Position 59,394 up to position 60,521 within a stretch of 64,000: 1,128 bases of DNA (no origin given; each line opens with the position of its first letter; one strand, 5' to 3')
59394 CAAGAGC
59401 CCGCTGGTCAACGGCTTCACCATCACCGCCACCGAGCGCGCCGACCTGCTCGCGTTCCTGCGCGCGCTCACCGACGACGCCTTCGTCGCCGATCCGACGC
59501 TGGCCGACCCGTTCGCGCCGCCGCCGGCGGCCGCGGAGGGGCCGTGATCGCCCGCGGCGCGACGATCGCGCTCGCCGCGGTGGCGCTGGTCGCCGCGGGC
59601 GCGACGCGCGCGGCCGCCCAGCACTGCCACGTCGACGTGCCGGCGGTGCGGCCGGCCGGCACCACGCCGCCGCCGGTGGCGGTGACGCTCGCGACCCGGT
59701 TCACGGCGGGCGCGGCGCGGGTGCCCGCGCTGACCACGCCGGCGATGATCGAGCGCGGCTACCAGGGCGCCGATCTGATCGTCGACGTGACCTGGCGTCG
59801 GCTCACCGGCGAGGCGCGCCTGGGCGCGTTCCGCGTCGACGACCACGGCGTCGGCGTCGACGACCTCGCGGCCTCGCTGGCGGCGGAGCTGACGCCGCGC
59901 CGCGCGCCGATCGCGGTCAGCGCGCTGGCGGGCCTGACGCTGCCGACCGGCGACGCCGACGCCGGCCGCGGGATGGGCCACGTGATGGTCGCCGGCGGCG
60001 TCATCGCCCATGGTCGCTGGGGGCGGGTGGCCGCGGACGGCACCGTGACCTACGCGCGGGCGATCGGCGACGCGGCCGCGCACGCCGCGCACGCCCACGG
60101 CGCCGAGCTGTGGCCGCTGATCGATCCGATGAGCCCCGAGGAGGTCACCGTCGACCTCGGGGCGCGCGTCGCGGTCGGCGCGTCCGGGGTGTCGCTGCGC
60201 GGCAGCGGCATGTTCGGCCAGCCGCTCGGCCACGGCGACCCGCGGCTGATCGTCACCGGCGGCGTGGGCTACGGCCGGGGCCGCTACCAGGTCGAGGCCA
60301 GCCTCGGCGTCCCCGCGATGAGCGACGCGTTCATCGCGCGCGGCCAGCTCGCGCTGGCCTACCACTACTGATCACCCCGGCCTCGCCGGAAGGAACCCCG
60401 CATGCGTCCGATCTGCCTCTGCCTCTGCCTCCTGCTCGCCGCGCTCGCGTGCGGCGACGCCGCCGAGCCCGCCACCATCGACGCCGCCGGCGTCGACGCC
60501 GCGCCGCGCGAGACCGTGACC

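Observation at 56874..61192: Copper-type 'metallo-mystery pair' locus: Cys/His-rich small secreted protein → MbnP-like lipoprotein → MbnH-like di-heme peroxidase → secreted protein → lipoprotein → mono-heme cytochrome c lipoprotein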

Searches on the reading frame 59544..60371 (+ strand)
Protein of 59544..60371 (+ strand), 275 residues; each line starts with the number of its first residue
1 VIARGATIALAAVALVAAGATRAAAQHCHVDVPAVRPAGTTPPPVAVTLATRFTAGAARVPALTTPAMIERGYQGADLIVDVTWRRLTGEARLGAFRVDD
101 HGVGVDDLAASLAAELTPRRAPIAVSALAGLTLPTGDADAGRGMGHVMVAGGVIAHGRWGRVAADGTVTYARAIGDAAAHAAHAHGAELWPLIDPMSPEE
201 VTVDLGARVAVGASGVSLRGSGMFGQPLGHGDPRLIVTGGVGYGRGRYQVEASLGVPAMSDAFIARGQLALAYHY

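Call 3: search_protein_families(library=ncbifam, proteins=[window:59544-60371:+], max_evalue=0.01)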
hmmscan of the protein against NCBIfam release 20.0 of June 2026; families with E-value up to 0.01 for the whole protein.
window:59544-60371:+ (275 aa): 0 families

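Call 4: search_protein_families(library=pfam, proteins=[window:59544-60371:+], max_evalue=0.01)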
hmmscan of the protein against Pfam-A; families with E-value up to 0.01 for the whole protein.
window:59544-60371:+ (275 aa): 1 family
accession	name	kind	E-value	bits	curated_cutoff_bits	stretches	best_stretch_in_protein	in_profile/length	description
PF13557.12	Phenol_MetA_deg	-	0.0046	17.5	22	1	74-171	40-142/242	Putative MetA-pathway of phenol degradation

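Call 15: find_homologous_proteins(query=window:59544-60371:+, max_evalue=0.001)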
Query window:59544-60371:+ (275 aa): 20 proteins with E <= 0.001 among 8000 candidates.
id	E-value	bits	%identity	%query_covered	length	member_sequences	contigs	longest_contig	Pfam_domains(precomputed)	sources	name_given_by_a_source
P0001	1.5e-168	577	100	100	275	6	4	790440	-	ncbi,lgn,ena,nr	ncbi:MAG: hypothetical protein IPH44_14165 [Myxococcales bacterium]|nr:hypothetical protein [Myxococ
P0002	1.4e-149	515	88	92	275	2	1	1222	-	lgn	-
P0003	5.0e-127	441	75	100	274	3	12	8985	-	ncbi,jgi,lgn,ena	-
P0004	4.2e-109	382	72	92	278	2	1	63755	-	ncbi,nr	ncbi:MAG: transporter [Myxococcales bacterium]|nr:transporter [Myxococcales bacterium]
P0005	1.8e-107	377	67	98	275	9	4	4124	-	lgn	-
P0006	2.2e-89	318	64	92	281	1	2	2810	-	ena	-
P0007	2.9e-89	317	63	91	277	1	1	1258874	-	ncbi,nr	ncbi:MAG: hypothetical protein IPL61_23720 [Myxococcales bacterium]|nr:hypothetical protein [Myxococ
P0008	6.7e-85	303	58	98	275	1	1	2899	-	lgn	-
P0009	6.2e-83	296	55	91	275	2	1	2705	-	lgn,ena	-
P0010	1.3e-77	279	57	98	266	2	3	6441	-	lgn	-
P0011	4.5e-75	271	55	96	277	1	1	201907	-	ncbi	ncbi:MAG: hypothetical protein R3B06_23765 [Kofleriaceae bacterium]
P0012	8.9e-70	253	54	98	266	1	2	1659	-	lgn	-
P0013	1.4e-66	243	51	92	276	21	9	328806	-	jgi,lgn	jgi:hypothetical protein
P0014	3.8e-49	186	45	97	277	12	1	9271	-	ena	-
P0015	2.3e-46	177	42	91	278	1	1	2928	-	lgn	-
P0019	1.1e-37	148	44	75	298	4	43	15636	-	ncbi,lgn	-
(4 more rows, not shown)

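Call 16: find_encoding_contigs(protein=P0013, flank=8000, max_places=3)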
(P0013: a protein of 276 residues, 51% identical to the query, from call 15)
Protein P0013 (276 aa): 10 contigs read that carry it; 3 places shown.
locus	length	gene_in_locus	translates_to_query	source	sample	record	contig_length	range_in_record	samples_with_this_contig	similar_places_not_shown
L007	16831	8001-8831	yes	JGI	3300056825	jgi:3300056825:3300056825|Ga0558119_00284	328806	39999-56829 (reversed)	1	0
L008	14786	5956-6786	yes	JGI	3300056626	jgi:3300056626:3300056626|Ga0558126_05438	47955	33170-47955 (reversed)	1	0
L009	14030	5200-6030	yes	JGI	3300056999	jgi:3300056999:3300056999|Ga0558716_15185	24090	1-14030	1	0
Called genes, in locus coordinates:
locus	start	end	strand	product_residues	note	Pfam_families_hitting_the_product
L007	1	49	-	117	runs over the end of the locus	-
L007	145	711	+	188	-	PF04545:Sigma70_r4 (faint), PF04542:Sigma70_r2, PF08281:Sigma70_r4_2, PF22233:PhyR_sigma-like (weak)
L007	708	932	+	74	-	-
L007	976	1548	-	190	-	PF01923:Cob_adeno_trans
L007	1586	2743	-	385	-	PF03403:PAF-AH_p_II (faint), PF00561:Abhydrolase_1 (weak), PF07224:Chlorophyllase (weak), PF12146:Hydrolase_4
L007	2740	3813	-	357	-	PF04055:Radical_SAM, PF06968:BATS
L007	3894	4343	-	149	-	-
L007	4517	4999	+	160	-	-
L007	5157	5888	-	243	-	-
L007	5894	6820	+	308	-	PF20243:MbnP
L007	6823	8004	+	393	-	PF03150:CCP_MauG, PF21419:RoxA-like_Cyt-c (faint)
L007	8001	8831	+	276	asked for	-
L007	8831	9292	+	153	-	-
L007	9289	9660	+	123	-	-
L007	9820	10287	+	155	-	-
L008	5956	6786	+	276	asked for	-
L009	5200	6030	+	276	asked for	-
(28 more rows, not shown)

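Call 17: find_encoding_contigs(protein=P0011, flank=8000, max_places=2)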
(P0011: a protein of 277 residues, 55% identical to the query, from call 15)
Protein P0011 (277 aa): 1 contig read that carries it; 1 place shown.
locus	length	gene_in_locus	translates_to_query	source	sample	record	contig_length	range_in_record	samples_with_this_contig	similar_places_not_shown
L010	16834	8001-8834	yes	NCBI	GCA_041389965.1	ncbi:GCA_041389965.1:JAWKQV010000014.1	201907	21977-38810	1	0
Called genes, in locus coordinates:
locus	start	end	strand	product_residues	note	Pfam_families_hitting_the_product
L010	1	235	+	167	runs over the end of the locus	PF08719:NADAR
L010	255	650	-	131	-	PF10825:DUF2752 (weak)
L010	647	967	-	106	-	PF13828:DUF4190 (weak)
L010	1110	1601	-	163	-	-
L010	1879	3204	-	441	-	PF16697:Yop-YscD_cpl (faint), PF00498:FHA (weak), PF00158:Sigma54_activat, PF14532:Sigma54_activ_2, PF25601:AAA_lid_14, PF13384:HTH_23 (weak)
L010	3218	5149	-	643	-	PF00069:Pkinase, PF07714:PK_Tyr_Ser-Thr, PF03109:ABC1 (weak)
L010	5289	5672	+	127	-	-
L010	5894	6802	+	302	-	PF20243:MbnP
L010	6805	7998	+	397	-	PF03150:CCP_MauG, PF21419:RoxA-like_Cyt-c (faint)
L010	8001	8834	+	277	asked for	-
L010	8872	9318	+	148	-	-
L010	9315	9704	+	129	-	-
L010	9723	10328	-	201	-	-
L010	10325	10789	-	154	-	-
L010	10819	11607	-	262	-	PF03009:GDPD, PF13653:GDPD_2 (weak)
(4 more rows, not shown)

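Call 18: find_encoding_contigs(protein=P0019, flank=8000, max_places=3)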
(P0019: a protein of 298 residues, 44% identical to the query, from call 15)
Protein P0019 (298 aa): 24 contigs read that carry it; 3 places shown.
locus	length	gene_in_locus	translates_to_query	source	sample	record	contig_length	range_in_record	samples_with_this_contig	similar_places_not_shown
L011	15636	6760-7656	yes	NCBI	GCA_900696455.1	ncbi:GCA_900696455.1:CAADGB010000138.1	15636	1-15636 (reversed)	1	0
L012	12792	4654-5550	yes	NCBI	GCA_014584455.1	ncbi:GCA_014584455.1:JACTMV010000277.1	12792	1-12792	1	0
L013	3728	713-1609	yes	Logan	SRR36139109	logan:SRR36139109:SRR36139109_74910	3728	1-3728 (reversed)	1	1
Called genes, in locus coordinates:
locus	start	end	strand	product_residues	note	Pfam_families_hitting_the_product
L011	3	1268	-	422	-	?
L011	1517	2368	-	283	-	PF01370:Epimerase, PF03435:Sacchrp_dh_NADP, PF04321:RmlD_sub_bind (weak), PF13460:NAD_binding_10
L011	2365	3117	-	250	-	-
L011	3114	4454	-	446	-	PF01474:DAHP_synth_2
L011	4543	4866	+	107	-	-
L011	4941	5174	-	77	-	-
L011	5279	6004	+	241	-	-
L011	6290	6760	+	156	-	-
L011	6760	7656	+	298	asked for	-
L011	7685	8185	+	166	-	-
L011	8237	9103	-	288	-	-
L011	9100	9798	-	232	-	-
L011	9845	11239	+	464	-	PF03109:ABC1, PF27536:UbiB_helical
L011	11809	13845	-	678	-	-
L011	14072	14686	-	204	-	-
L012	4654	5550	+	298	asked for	-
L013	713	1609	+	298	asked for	-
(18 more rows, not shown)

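Call 25: find_related_loci(query=A2, collection=genome_contigs, flank=8000)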
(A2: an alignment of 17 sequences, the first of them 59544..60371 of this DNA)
Query A2 (275 aa) in genome_contigs; peptide patterns used: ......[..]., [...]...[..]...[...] (x = any residue, [..] = any of these).
49 stretches matched a pattern; 14 encode a relative of the query (tblastn E <= 1e-3); 14 distinct loci.
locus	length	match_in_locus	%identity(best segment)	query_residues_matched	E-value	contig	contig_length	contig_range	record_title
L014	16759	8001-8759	72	23-275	3e-102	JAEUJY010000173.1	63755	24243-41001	MAG: Myxococcales bacterium isolate new MAG-81 k141_4276509, whole genome shotgun sequence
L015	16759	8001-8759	50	23-275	1e-67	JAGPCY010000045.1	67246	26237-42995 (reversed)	MAG: Kofleriaceae bacterium isolate Gw_SlAct_bin_340 Gw_SlAct_642_length_67246_cov_38.235328, whole genome shotgun seque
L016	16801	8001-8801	55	12-275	4e-63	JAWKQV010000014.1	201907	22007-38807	MAG: Kofleriaceae bacterium isolate ABC1.117 ABC1.117.fa-14, whole genome shotgun sequence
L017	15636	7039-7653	44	71-275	3e-43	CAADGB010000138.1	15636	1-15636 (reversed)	uncultured delta proteobacterium isolate PRO4.fa.gz genome assembly, contig: k127_725353, whole genome shotgun sequence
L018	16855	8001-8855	40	2-275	3e-41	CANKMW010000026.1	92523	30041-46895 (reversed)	MAG: Myxococcales bacterium isolate TH-Jun18-119 genome assembly, contig: TH-Jun18-C309, whole genome shotgun sequence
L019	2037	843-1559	40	26-275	2e-39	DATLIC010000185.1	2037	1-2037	MAG TPA_asm: Kofleriaceae bacterium isolate SMAG_U13657 k141_2490689, whole genome shotgun sequence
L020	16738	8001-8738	39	25-275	3e-33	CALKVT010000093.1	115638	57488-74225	MAG TPA_asm: uncultured Myxococcales bacterium isolate SRR1506987_bin.35_CONCOCT_v1.1_MAG genome assembly, contig: ERZ76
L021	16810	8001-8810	36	4-275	5e-32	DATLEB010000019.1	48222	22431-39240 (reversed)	MAG TPA_asm: Kofleriaceae bacterium isolate SMAG_U14365 k141_2997618, whole genome shotgun sequence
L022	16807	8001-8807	38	10-275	6e-31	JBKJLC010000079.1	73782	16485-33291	MAG: Kofleriaceae bacterium isolate ant_bin.269 k117_3559777, whole genome shotgun sequence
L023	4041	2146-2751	37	73-275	7e-21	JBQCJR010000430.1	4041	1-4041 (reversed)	MAG: Kofleriaceae bacterium isolate bin995 k127_7049233, whole genome shotgun sequence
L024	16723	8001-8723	31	22-269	2e-19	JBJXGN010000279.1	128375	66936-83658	MAG: Kofleriaceae bacterium isolate F1F2.bin.256 k127_4828609, whole genome shotgun sequence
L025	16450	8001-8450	37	120-272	2e-14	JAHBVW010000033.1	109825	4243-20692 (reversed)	MAG: Deltaproteobacteria bacterium isolate ACE_MYX2 MYX2_33, whole genome shotgun sequence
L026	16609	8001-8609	33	67-269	1e-13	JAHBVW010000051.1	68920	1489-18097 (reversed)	MAG: Deltaproteobacteria bacterium isolate ACE_MYX2 MYX2_51, whole genome shotgun sequence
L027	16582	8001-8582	30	73-267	2e-8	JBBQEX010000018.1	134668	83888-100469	MAG: Haliangiales bacterium isolate Co_metawrap_1071 Cmw_1071_k141_14805189_length_134668_cov_13.0000, whole genome shot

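Call 28: predict_structure(alignment_id=A2)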
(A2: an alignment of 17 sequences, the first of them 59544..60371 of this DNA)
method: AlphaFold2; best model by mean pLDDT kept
length: 275 residues; sequences in the alignment: 17
mean_pLDDT: 77.0   pTM: 0.71
mean pLDDT of the five models: 77.0, 76.7, 76.7, 74.8, 73.4
residues with pLDDT >= 90: 101; 70-90: 101; 50-70: 33; < 50: 40
segments of 3 or more residues with pLDDT < 50: 20-40, 179-195
pLDDT, mean of each block of 10 residues (from residue 1): 58 65 35 33 82 88 79 91 93 87 82 90 91 68 68 91 91 64 40 54 92 89 85 88 93 90 84 94
secondary structure, 60 per line:
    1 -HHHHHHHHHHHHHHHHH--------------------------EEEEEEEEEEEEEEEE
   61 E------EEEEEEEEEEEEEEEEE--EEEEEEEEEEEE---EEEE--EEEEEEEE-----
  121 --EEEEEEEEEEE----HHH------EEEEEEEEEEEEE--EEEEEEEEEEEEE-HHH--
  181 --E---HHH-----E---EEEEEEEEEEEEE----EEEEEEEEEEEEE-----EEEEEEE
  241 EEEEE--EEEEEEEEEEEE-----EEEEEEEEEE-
elements in order: H2-18 E45-61 E68-84 E87-98 E102-105 E108-115 E123-133 E147-159 E162-174 E199-211 E216-228 E234-245 E248-259 E265-274

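Call 82: search_solved_structures(query=A2, max_evalue=10, show_alignments=1)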
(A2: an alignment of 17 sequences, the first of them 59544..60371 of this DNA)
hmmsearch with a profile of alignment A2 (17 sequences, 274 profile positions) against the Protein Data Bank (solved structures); distinct sequences matched with E-value up to 10: 4.
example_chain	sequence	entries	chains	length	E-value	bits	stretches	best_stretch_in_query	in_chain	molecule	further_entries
9r1k_A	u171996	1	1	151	1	11.9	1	176-252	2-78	sc-apCC-4-A7F-1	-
9r1m_A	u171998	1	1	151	1.2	11.7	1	176-253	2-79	sc-apCC-4-LMF-1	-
9r1l_A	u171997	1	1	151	1.3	11.6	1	176-253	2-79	sc-apCC-4-SN38-1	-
2pxg_A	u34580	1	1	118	2.3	10.7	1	218-265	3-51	Outer membrane protein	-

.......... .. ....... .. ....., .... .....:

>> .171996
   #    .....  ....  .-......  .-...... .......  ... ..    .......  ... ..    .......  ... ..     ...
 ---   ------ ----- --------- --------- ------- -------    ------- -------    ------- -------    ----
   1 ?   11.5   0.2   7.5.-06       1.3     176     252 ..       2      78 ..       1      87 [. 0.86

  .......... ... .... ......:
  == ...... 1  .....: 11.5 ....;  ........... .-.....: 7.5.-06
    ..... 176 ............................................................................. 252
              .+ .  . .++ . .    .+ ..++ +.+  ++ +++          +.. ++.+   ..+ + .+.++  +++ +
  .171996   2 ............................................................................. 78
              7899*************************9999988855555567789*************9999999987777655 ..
